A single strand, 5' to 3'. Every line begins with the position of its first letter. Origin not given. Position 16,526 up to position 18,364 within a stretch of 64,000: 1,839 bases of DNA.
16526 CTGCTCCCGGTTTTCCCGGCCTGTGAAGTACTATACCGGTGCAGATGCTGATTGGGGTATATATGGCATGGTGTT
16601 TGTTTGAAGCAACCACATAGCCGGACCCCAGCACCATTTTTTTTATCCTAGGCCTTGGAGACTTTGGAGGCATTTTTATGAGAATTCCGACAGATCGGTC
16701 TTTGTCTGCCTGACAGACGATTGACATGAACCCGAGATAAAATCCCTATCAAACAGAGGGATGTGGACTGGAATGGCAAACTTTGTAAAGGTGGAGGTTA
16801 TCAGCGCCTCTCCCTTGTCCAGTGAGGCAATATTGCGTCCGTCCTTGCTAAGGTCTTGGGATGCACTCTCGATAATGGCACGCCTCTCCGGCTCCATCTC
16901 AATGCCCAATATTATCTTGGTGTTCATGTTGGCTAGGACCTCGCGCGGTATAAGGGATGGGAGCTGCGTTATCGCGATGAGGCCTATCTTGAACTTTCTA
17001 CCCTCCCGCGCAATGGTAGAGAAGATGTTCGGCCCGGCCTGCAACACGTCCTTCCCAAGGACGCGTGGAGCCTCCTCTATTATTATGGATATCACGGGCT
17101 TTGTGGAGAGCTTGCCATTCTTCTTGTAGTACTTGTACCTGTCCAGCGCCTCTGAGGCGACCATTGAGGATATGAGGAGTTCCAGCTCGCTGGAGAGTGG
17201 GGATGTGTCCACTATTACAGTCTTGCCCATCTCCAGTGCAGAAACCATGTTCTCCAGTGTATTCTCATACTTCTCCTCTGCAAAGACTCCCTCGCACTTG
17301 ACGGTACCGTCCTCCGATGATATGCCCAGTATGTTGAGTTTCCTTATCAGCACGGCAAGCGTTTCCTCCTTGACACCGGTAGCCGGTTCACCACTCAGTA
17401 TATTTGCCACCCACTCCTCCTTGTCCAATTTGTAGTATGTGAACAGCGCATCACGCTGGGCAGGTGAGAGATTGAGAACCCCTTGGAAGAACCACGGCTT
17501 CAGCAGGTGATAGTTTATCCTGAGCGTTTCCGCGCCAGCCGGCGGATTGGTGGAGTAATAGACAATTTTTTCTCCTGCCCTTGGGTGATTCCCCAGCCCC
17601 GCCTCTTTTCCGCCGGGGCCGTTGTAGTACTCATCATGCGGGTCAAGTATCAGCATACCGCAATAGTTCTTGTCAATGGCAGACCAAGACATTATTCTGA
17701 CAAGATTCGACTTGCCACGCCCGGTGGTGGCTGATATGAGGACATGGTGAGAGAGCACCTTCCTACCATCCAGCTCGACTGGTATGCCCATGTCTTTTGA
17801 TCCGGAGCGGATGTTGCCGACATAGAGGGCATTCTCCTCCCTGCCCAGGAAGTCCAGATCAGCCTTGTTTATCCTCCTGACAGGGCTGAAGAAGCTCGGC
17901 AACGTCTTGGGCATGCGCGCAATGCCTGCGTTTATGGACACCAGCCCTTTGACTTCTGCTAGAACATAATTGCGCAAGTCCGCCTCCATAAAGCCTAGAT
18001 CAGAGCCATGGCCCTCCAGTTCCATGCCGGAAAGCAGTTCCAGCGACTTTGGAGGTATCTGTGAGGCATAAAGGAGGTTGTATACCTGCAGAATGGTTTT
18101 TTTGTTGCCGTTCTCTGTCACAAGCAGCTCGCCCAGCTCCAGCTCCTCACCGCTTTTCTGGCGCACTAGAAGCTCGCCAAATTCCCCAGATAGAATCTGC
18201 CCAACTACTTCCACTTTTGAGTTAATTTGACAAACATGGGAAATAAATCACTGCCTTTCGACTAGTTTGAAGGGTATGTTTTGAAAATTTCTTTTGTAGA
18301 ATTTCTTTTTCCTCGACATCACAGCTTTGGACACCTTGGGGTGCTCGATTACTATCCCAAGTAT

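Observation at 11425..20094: Every junction of the nurA-herA-mre11-rad50 operon carries an extra gene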

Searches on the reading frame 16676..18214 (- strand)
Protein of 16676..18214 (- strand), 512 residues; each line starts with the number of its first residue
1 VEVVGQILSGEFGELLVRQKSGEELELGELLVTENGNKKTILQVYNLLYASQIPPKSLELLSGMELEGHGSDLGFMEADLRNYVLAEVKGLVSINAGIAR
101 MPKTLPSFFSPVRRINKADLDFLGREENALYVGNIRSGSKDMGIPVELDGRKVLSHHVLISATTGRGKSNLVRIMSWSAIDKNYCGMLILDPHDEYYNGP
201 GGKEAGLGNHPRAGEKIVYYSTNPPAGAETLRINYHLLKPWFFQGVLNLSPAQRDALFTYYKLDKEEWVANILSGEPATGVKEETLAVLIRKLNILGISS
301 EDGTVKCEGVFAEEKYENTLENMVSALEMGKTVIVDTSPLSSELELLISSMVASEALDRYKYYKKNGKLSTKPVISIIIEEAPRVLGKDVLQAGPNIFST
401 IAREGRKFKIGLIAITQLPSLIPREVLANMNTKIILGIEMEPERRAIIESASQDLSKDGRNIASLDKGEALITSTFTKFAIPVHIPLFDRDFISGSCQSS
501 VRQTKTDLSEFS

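Call 3: search_protein_families(library=pfam, proteins=[window:16676-18214:-], max_evalue=0.01)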
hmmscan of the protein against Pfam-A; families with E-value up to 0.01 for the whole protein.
window:16676-18214:- (512 aa): 2 families
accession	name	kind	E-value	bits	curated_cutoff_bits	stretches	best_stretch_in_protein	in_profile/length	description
PF01935.23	DUF87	-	1.5e-23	84.5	23.2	1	131-353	2-217/220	Helicase HerA, central domain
PF01580.24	FtsK_SpoIIIE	-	0.0061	16.5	24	0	140-180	25-64/221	FtsK/SpoIIIE family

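Call 4: search_protein_families(library=ncbifam, proteins=[window:16676-18214:-], max_evalue=0.01)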
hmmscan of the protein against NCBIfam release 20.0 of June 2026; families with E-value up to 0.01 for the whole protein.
window:16676-18214:- (512 aa): 8 families
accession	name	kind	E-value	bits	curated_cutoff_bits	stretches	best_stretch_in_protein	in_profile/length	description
NF040937.1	HerA_Thermprot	equivalog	8.7e-31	106.9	800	2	319-489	296-465/487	DNA double-strand break repair helicase HerA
NF040819.1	helicase_HerA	equivalog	1.5e-25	89.8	970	2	371-484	401-513/561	DNA double-strand break repair helicase HerA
NF053655.1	CedD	equivalog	3e-18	65.8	600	2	362-485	411-525/527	DNA-translocating ATPase CedD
NF042943.1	HerA_antiphage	equivalog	6.4e-12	44.8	800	1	396-484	460-546/566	anti-phage-associated helicase HerA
NF033849.1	ser_rich_anae_1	subfamily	4e-10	37.7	650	1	360-451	1001-1103/1163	serine-rich protein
NF042944.1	HerA_antiphage_2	equivalog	2.2e-07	30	850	1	315-473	360-530/576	anti-phage-associated helicase HerA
NF045975.1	VirB4_plasma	equivalog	6.9e-05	20.7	590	1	150-197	510-556/894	Mbov_0397 family ICE element conjugal transfer ATPase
TIGR03928.1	T7_EssCb_Firm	equivalog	0.00057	17.6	778.4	1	360-468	902-1010/1296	type VII secretion protein EssC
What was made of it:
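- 16676..18214 (-): herA (512 aa, GTG start). PF01935 at E 1.5e-23 plus HerA NCBIfam models (calls 3, 4).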

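Call 7: search_protein_families(library=padloc, proteins=[window:16676-18214:-], max_evalue=1)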
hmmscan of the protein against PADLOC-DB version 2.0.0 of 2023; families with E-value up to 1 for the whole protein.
window:16676-18214:- (512 aa): 12 families
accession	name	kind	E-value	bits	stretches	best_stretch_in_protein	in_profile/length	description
PDLC04105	HerA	-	2.5e-24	83.8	2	315-474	362-524/576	-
PDLC04140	mad8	-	1.6e-21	75.1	1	131-488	5-302/314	mads_8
PDLC04103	HerA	-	5.3e-14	49.5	2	365-485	432-556/579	-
PDLC04102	HerA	-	2.4e-13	47.3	1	327-484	462-618/654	-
PDLC02185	HerA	-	3.1e-13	47.3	2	395-483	471-559/585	-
PDLC04098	HerA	-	6.2e-13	46.2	1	313-435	465-596/686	-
PDLC04100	HerA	-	4e-12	43.6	2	394-483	464-553/580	-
PDLC01055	HerA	-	3.5e-11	40.6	2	321-481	373-520/532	Type III coevolved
PDLC02188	HerA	-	1e-08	32.5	2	313-473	358-530/578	-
PDLC04104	HerA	-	1.9e-07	28.2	1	334-473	184-324/379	-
PDLC04097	HerA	-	1.9e-06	24.8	2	342-484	444-591/618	-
PDLC04106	HerA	-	2e-06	24.7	1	396-485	539-626/667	-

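Call 8: find_related_loci(query=window:16676-18214:-, collection=genome_contigs, flank=10000)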
Query window:16676-18214:- (512 aa) in genome_contigs; peptide patterns used: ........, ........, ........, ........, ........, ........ (x = any residue, [..] = any of these).
599 stretches matched a pattern (row limit reached: there are more); 481 encode a relative of the query (tblastn E <= 1e-3); the best 80 are kept; 80 distinct loci.
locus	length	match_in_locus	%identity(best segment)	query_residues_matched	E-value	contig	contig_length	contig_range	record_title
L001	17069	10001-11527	79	1-511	0e+0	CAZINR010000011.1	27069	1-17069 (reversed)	MAG TPA_asm: uncultured archaeon isolate SRP332253_co2_107 genome assembly, contig: NODE_1620_length_27069_cov_4.471311,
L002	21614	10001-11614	69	1-511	0e+0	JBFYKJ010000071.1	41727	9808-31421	MAG: Candidatus Altiarchaeota archaeon isolate PPR_0003 k121_2450655, whole genome shotgun sequence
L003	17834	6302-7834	68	1-512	0e+0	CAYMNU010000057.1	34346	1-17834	MAG TPA_asm: uncultured archaeon isolate SRP067234_co1_102 genome assembly, contig: k99_297013, whole genome shotgun seq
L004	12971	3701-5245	61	1-511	0e+0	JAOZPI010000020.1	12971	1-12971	MAG: archaeon isolate GMC4.metabat2.193 GMC4_6257_length_12971_cov_6.322933, whole genome shotgun sequence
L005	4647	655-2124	56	1-489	0e+0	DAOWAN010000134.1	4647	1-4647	MAG TPA_asm: Candidatus Nanohalarchaeota archaeon isolate CSMAG_1836 CSMAG_1836_k141_751354_length_4647_cov_10.7983, who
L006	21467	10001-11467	56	1-489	0e+0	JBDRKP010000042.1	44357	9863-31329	MAG: archaeon isolate MEGAHIT-group-1.727 k141_12621971, whole genome shotgun sequence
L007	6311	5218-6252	77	169-511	0e+0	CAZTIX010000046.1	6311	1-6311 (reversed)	MAG TPA_asm: uncultured archaeon isolate binchicken_co17_405 genome assembly, contig: NODE_23497_length_6311_cov_3.13602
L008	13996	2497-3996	56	3-509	2e-180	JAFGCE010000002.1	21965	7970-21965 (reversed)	MAG: Candidatus Woesearchaeota archaeon isolate Zod_Metabat.1084 k87_490208, whole genome shotgun sequence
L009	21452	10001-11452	55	3-488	2e-178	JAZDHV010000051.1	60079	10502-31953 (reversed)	MAG: Candidatus Woesearchaeota archaeon isolate MEGAHIT-group-0.358 k141_14657140, whole genome shotgun sequence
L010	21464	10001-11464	56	3-496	2e-178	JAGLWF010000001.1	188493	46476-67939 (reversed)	MAG: Nanoarchaeota archaeon isolate RS_12_14 ZL285.bin.14.fa_1, whole genome shotgun sequence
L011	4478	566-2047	56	3-500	0e+0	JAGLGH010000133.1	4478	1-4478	MAG: Nanoarchaeota archaeon isolate RS_10_27 ROV157_10.bin.27.fa_133, whole genome shotgun sequence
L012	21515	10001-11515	53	1-512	3e-178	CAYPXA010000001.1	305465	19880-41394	MAG TPA_asm: uncultured Methanosarcinales archaeon isolate SRP319275_co4_112 genome assembly, contig: NODE_12_length_305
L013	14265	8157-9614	55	1-489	8e-177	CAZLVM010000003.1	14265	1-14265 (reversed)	MAG TPA_asm: uncultured Methanosarcinales archaeon isolate binchicken_co171_24 genome assembly, contig: NODE_837_length_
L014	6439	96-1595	56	3-509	4e-177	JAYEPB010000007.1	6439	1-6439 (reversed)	MAG: Nanoarchaeota archaeon isolate MAG014 MAG014_7, whole genome shotgun sequence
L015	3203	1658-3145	55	1-496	0e+0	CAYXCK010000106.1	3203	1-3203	MAG TPA_asm: uncultured archaeon isolate SRP104967_co1_35 genome assembly, contig: NODE_9583_length_3203_cov_58.739835,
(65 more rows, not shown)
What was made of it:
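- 16676..18214 (-): 52-79% identical to HerA of 80 archaeal genomes (call 8).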

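Call 29: search_protein_families(library=pfam, alignment_id=A2, max_evalue=0.001)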
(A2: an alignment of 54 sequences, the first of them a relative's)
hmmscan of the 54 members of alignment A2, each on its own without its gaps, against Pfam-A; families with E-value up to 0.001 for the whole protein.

A. member 1, L001:11703-12248:+ (182 aa): 0 families

B. families by the number of members that match (of 54 scanned): 23 families
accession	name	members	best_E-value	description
PF09992.14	NAGPA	2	3.9e-28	Phosphodiester glycosidase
PF22741.1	PTP-NADK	2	1.3e-14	DSP-PTPase phosphatase fused to NAD+ Kinase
PF03162.18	Y_phosphatase2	2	1.2e-13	Tyrosine phosphatase family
PF22785.1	Tc-R-P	2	2.1e-07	Polymorphic toxin system, DSP-PTPase phosphatase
PF08241.18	Methyltransf_11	2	1.3e-05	Methyltransferase domain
PF13649.12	Methyltransf_25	2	1.7e-05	Methyltransferase domain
PF13847.12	Methyltransf_31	2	3.3e-05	Methyltransferase domain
PF01555.25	N6_N4_Mtase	1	1.1e-48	DNA methylase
PF00990.26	GGDEF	1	7.2e-35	Diguanylate cyclase, GGDEF domain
PF01934.22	HepT-like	1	4.2e-28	Ribonuclease HepT-like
PF18765.7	Polbeta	1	4.4e-14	Polymerase beta, Nucleotidyltransferase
PF00149.33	Metallophos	1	3.5e-13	Calcineurin-like phosphoesterase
PF01909.29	NTP_transf_2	1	1e-09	Nucleotidyltransferase domain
PF04187.18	Cofac_haem_bdg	1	2e-07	Haem-binding uptake, Tiki superfamily, ChaN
PF02830.23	V4R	1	5.4e-07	V4R domain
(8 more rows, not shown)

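Call 45: search_protein_families(library=pfam, proteins=[L002:13264-15099:+, L002:15145-17958:+, L002:19290-20048:+, L003:8021-8320:+, L003:11287-11880:+, L004:7561-8040:+, L003:13933-14814:+], max_evalue=0.01)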
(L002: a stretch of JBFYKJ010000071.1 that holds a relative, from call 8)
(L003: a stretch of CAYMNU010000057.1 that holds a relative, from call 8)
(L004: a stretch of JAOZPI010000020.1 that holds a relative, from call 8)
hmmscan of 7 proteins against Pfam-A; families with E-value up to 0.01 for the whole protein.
L002:13264-15099:+ (612 aa): 0 families

L002:15145-17958:+ (938 aa): 0 families

L002:19290-20048:+ (253 aa): 1 family
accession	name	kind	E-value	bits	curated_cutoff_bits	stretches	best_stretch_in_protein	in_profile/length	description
PF21827.1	New_glue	-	0.0099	16.1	31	0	21-78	11-65/94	New glue protein family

L003:8021-8320:+ (100 aa): 0 families

L003:11287-11880:+ (198 aa): 0 families

L004:7561-8040:+ (160 aa): 0 families

L003:13933-14814:+ (294 aa): 1 family
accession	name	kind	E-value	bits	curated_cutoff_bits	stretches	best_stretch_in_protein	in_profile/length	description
PF03851.20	UvdE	-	3.2e-59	200.9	24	1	12-262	17-273/275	UV-endonuclease UvdE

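Call 69: search_protein_families(library=phrogs, proteins=[L002:13264-15099:+, L002:15145-17958:+, L003:8021-8320:+], max_evalue=0.01)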
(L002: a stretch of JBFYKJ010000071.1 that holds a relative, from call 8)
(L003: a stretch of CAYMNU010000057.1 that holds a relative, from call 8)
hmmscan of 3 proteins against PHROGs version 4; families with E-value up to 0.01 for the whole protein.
L002:13264-15099:+ (612 aa): 0 families

L002:15145-17958:+ (938 aa): 0 families

L003:8021-8320:+ (100 aa): 0 families
